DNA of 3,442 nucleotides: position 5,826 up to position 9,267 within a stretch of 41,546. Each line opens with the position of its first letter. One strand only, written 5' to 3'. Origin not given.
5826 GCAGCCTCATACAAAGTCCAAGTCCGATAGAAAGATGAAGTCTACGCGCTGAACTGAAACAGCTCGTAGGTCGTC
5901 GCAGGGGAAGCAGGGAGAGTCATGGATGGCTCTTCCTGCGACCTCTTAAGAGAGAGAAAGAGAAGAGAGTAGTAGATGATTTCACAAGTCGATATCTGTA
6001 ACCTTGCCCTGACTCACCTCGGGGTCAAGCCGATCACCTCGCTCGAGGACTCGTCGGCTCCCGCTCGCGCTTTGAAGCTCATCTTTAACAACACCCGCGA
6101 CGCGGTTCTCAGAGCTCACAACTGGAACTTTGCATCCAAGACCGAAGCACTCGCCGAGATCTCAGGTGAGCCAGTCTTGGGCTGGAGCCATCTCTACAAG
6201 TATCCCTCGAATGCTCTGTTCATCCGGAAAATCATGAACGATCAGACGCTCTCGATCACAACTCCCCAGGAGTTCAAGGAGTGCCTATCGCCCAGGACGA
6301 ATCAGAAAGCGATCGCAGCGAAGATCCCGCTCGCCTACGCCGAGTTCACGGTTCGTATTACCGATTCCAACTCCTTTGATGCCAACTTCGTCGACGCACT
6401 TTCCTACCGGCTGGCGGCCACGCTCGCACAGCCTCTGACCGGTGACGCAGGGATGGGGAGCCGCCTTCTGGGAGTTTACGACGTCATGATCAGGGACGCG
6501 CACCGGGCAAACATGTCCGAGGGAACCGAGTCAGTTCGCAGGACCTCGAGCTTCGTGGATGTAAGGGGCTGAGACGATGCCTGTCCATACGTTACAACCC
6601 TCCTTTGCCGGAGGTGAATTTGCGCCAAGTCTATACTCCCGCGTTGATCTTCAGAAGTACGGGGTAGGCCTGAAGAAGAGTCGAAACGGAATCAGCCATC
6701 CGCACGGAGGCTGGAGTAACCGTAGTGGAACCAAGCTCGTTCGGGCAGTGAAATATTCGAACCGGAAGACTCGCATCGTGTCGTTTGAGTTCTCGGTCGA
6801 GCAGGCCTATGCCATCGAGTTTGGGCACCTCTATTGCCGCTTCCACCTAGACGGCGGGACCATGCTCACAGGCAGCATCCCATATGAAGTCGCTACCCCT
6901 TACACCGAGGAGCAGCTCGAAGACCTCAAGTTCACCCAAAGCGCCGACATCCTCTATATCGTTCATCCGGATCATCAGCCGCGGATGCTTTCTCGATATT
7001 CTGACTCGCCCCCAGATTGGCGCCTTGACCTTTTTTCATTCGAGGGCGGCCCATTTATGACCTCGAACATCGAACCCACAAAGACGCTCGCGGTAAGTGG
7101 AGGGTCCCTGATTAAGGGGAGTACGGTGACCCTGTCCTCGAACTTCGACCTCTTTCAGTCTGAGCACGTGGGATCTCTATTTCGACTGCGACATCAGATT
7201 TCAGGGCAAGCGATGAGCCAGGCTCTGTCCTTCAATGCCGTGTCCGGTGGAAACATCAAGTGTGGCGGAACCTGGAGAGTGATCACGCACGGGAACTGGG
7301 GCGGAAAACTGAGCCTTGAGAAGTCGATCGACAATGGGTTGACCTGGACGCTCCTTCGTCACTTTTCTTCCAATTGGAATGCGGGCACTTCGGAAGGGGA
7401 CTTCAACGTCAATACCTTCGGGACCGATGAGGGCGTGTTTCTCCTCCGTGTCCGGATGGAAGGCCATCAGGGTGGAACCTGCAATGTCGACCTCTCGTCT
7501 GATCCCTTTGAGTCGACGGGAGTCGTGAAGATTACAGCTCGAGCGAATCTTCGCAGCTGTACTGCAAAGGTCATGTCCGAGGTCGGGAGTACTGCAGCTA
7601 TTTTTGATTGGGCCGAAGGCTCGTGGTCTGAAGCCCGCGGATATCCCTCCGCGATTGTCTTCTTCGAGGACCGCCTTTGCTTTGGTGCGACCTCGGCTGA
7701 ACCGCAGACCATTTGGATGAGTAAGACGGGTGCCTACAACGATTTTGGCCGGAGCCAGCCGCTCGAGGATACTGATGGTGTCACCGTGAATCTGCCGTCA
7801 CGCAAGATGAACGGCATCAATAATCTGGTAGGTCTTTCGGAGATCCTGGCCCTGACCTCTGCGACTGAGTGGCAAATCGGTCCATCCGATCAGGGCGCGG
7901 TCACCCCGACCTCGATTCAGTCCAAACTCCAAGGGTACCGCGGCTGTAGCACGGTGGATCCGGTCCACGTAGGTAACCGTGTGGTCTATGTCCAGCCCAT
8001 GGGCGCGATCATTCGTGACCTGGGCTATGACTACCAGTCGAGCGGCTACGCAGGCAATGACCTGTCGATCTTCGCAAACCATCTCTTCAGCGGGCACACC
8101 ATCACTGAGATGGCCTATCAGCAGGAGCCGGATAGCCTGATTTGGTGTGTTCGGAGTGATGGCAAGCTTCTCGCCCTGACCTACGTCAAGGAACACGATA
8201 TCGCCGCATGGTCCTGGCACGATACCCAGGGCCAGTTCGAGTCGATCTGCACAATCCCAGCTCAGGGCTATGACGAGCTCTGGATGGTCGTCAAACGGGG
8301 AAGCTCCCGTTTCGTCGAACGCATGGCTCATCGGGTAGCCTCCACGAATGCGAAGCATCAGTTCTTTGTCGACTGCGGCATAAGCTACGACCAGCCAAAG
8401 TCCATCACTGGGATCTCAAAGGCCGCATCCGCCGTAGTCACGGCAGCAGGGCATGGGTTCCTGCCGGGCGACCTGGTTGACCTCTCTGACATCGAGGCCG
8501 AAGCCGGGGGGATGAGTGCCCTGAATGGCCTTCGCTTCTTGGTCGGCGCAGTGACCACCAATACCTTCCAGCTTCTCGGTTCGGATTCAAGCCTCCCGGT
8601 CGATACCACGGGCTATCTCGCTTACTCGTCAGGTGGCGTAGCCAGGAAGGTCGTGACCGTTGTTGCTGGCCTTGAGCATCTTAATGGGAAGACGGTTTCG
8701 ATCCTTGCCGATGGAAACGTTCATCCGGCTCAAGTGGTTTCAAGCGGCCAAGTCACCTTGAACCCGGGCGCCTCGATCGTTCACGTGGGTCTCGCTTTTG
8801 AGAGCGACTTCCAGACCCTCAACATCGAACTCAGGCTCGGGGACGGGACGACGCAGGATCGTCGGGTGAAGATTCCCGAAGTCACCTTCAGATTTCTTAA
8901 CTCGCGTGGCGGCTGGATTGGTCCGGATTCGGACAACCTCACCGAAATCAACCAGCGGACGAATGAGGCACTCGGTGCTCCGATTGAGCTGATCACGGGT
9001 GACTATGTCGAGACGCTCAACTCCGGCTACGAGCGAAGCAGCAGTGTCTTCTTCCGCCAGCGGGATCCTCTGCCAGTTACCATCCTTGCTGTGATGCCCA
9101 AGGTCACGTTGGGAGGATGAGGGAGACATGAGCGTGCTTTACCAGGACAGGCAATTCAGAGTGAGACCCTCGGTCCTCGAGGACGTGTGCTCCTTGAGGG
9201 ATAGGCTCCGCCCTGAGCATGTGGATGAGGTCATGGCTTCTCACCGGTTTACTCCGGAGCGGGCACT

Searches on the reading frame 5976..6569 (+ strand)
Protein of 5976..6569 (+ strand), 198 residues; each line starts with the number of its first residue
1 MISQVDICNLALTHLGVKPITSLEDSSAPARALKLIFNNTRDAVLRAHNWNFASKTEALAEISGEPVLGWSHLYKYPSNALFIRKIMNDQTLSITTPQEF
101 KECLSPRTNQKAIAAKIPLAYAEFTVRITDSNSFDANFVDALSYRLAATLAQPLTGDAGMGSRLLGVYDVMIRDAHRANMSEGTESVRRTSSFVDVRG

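Call 11: search_protein_families(library=phrogs, proteins=[window:5976-6569:+], max_evalue=0.00001)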
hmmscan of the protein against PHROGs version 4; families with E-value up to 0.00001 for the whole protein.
window:5976-6569:+ (198 aa): 3 families
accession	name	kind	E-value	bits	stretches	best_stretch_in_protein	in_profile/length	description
phrog_394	-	tail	1.8e-49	168.8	1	1-197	1-188/190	tail protein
phrog_9239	-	tail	6.4e-13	49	1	1-174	1-165/741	tail tubular protein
phrog_35446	-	unknown function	1.4e-06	29.2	1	134-184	2-52/67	-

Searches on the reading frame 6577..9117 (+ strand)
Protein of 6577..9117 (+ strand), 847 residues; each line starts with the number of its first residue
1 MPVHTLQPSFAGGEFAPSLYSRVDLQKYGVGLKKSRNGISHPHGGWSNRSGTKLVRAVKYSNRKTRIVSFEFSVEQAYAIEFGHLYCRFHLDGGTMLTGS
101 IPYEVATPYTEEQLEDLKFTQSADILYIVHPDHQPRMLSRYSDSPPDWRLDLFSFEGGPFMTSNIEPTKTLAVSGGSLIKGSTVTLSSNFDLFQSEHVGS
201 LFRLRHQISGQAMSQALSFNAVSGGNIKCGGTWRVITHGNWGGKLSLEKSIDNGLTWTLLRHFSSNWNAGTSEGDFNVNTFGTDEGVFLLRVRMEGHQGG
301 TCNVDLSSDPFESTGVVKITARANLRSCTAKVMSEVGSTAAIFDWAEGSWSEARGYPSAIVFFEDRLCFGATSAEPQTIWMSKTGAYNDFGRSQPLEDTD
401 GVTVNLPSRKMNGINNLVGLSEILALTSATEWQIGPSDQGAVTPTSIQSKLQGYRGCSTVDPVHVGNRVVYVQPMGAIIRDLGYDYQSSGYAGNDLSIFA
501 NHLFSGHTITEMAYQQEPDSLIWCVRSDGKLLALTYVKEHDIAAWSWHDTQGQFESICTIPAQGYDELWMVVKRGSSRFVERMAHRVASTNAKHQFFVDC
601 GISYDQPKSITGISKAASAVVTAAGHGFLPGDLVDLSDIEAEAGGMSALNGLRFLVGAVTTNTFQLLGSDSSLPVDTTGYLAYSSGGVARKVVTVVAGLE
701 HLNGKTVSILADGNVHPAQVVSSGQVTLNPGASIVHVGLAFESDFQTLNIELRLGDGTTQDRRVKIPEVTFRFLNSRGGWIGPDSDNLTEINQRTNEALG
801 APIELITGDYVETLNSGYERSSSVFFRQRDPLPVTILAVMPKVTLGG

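Call 11: search_protein_families(library=phrogs, proteins=[window:6577-9117:+], max_evalue=0.00001)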
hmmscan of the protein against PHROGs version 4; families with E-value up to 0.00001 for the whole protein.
window:6577-9117:+ (847 aa): 6 families
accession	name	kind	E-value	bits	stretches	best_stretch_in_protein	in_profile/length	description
phrog_376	-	tail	2.3e-229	764.4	1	2-847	3-711/712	tail protein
phrog_15566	-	tail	9.7e-129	431.4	1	334-847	26-551/552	tail protein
phrog_20269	-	unknown function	9.8e-69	233.1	1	1-209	1-205/374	-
phrog_30010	-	unknown function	1.4e-42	147.1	1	478-738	190-463/517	-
phrog_457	-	tail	2e-14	54.1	1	359-605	356-603/793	tail protein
phrog_584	-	tail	6.3e-10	40.2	1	603-693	16-98/218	major tail protein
